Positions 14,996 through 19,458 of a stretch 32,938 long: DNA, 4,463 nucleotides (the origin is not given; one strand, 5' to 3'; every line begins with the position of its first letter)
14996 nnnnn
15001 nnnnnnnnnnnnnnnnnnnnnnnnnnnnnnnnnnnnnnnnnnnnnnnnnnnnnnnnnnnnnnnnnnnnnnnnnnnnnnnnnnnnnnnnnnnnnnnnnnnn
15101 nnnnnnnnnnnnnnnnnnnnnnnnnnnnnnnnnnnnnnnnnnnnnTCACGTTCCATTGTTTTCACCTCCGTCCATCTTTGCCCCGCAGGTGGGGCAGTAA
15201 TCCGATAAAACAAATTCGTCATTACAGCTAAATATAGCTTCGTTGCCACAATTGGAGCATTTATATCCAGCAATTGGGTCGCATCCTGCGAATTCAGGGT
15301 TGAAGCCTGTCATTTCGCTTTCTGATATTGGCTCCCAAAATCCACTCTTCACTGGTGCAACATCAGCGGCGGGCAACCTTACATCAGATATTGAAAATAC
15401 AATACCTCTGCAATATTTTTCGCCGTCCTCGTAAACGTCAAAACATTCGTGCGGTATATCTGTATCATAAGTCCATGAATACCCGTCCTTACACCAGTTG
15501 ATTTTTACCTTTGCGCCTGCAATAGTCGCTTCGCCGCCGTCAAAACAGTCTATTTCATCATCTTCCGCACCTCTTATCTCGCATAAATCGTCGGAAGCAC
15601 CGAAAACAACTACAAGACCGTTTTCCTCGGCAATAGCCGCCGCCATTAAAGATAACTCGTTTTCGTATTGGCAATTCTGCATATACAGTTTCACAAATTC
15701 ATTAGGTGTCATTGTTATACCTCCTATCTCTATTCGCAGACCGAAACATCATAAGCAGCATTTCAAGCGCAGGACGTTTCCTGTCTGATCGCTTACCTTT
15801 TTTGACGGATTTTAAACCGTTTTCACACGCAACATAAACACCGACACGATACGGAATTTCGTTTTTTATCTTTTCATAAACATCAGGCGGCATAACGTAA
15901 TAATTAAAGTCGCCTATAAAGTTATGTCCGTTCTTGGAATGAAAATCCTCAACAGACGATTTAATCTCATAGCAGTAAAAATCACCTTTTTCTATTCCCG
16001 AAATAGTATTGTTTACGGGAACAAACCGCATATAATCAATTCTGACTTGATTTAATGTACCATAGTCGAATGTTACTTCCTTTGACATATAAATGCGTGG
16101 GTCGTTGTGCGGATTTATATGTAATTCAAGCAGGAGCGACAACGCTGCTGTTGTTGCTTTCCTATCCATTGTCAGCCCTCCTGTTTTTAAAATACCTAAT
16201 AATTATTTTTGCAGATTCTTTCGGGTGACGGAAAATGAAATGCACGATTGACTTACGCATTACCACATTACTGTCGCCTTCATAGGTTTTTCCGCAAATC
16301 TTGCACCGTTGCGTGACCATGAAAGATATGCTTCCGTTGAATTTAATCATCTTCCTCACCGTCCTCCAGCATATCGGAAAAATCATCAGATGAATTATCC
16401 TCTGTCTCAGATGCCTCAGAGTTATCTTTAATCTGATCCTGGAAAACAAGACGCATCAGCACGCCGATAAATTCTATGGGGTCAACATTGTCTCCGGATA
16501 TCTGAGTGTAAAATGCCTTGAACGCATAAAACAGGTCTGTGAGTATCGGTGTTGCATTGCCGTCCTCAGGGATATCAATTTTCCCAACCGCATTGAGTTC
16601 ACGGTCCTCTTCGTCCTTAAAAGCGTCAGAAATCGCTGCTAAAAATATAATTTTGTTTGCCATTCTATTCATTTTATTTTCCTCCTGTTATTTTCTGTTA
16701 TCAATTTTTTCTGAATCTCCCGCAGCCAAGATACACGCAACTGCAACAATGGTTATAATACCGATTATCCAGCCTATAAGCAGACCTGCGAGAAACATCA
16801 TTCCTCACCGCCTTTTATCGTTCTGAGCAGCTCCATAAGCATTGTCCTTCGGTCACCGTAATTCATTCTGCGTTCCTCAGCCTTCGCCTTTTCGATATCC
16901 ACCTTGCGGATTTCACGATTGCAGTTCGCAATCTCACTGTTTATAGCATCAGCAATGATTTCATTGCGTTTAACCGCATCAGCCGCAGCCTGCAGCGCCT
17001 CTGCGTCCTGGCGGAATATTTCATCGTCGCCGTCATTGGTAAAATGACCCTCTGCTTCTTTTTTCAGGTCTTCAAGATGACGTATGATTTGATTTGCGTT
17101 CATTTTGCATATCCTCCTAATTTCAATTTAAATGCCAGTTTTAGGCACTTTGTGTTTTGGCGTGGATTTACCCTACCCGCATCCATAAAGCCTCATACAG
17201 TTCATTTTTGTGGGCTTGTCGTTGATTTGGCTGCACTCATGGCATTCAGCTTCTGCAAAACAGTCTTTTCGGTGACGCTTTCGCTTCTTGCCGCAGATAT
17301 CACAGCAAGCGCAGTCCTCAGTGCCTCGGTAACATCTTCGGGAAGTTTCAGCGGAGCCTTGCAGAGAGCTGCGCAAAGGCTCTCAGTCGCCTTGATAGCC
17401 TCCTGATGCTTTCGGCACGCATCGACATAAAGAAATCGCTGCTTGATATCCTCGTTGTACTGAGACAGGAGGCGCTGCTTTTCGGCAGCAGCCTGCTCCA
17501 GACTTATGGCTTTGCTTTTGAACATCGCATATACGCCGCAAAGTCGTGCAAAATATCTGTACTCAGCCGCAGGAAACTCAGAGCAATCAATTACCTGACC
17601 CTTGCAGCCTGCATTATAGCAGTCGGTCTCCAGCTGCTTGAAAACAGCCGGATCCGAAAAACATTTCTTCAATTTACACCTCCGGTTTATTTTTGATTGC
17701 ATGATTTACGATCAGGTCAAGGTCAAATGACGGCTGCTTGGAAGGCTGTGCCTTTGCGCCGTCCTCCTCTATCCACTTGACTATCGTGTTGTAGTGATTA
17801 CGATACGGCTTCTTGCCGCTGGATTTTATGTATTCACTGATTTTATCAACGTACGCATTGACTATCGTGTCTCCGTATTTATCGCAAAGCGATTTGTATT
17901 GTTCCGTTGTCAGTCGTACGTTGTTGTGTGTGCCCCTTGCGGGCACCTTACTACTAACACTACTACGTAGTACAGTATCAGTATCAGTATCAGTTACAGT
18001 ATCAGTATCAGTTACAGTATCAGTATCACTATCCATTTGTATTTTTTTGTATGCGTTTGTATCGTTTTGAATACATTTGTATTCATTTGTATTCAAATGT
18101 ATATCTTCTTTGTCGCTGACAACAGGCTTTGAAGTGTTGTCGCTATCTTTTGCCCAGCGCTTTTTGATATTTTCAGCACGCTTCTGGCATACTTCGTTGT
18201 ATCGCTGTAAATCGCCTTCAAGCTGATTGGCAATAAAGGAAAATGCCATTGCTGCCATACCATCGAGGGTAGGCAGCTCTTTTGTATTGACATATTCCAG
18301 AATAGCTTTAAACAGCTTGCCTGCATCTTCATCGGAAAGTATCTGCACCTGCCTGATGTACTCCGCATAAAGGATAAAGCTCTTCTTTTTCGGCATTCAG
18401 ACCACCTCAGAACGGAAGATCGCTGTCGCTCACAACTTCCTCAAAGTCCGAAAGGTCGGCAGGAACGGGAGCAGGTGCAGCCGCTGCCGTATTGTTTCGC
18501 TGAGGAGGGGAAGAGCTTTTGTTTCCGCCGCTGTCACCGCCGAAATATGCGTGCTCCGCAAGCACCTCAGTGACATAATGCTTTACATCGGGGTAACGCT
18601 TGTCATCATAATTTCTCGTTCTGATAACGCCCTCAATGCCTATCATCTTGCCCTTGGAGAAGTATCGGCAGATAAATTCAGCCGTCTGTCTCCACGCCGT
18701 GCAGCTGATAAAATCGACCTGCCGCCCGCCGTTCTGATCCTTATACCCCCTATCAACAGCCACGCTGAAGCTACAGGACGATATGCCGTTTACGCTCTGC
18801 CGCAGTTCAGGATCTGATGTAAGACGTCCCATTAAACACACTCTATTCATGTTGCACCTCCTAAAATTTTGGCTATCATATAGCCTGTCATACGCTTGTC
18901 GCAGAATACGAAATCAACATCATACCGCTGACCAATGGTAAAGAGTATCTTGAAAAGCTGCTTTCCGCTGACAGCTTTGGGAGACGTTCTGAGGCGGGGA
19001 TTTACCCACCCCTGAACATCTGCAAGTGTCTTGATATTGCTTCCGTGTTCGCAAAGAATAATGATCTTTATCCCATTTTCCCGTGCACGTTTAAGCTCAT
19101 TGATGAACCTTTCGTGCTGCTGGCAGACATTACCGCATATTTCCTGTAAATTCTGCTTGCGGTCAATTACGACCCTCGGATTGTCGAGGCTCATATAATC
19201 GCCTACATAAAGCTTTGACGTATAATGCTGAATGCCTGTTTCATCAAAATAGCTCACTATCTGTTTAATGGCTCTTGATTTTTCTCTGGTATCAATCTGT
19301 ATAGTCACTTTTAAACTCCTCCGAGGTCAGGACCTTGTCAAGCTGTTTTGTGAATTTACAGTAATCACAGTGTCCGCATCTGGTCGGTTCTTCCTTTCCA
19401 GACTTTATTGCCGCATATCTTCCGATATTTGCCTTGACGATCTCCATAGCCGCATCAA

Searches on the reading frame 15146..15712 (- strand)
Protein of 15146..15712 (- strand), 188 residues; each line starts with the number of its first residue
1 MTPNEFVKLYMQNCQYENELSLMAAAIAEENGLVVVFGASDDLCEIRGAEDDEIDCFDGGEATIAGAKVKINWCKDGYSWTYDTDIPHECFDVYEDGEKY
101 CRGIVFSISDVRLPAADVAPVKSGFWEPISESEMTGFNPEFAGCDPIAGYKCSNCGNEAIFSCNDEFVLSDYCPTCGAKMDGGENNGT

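Call 4: search_protein_families(library=pfam, proteins=[window:15146-15712:-], max_evalue=0.01)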
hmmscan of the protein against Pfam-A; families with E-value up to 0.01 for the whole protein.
window:15146-15712:- (188 aa): 0 families

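Call 5: search_protein_families(library=phrogs, proteins=[window:15146-15712:-], max_evalue=0.001)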
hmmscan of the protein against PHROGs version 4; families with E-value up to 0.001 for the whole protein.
window:15146-15712:- (188 aa): 3 families
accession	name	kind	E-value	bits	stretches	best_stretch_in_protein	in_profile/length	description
phrog_25176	-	unknown function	6.4e-24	85.5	1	11-111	11-133/138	-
phrog_22543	-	unknown function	7.8e-05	24.1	0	151-186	67-103/105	-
phrog_10666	-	unknown function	8.7e-05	23.7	1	34-60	6-32/104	-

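Call 7: search_protein_families(library=ncbifam, proteins=[window:15146-15712:-], max_evalue=0.01)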
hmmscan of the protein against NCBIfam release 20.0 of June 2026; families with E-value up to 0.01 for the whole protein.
window:15146-15712:- (188 aa): 1 family
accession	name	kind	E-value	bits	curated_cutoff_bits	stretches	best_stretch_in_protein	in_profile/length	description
TIGR02605.1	CxxC_CxxC_SSSS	subfamily_domain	0.0096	16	31.3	0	146-178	2-34/52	FmdB family zinc ribbon protein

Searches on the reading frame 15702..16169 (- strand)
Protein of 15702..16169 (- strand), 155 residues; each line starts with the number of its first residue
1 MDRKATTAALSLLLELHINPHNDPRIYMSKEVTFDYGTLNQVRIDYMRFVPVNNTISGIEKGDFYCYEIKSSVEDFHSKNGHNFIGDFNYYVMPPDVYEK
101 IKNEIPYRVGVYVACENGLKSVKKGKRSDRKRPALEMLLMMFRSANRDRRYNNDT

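Call 4: search_protein_families(library=pfam, proteins=[window:15702-16169:-], max_evalue=0.01)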
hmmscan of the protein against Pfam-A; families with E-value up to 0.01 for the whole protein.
window:15702-16169:- (155 aa): 0 families

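Call 5: search_protein_families(library=phrogs, proteins=[window:15702-16169:-], max_evalue=0.001)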
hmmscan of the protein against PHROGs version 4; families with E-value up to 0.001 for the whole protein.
window:15702-16169:- (155 aa): 1 family
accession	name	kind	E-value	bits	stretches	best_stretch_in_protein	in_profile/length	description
phrog_2776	-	unknown function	6e-22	79.2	1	60-150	52-147/181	-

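Call 7: search_protein_families(library=ncbifam, proteins=[window:15702-16169:-], max_evalue=0.01)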
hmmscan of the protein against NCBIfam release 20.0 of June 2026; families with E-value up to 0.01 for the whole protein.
window:15702-16169:- (155 aa): 1 family
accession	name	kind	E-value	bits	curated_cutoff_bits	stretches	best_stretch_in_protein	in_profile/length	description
NF033832.1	sce7726_fam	subfamily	0.00094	19.1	70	1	62-134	46-125/184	sce7726 family protein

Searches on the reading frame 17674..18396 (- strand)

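Call 60: search_protein_families(library=pfam, proteins=[window:17674-18396:-], max_evalue=0.01)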
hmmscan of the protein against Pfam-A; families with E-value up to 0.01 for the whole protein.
window:17674-18396:- (240 aa): 1 family
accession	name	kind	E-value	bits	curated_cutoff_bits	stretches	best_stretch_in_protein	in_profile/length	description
PF19808.4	DUF6291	-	7e-27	93.9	27.2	1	6-83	1-78/79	Family of unknown function (DUF6291)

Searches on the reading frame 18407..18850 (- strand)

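Call 60: search_protein_families(library=pfam, proteins=[window:18407-18850:-], max_evalue=0.01)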
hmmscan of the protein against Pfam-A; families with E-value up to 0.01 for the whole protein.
window:18407-18850:- (147 aa): 1 family
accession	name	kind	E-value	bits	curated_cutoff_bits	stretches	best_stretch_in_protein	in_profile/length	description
PF00436.31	SSB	-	6.9e-29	100.4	26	1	1-102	1-102/104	Single-strand binding protein family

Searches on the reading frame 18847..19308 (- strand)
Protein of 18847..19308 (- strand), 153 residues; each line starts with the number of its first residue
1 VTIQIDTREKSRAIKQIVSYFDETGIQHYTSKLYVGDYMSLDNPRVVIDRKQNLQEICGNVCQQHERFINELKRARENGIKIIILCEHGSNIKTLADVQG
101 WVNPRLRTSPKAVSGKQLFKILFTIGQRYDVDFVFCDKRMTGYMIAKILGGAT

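Call 60: search_protein_families(library=pfam, proteins=[window:18847-19308:-], max_evalue=0.01)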
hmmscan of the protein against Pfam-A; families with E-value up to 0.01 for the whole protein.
window:18847-19308:- (153 aa): 1 family
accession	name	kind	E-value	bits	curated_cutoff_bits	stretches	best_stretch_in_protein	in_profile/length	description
PF02732.21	ERCC4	-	9e-09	35.8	24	1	5-138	1-129/140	ERCC4 domain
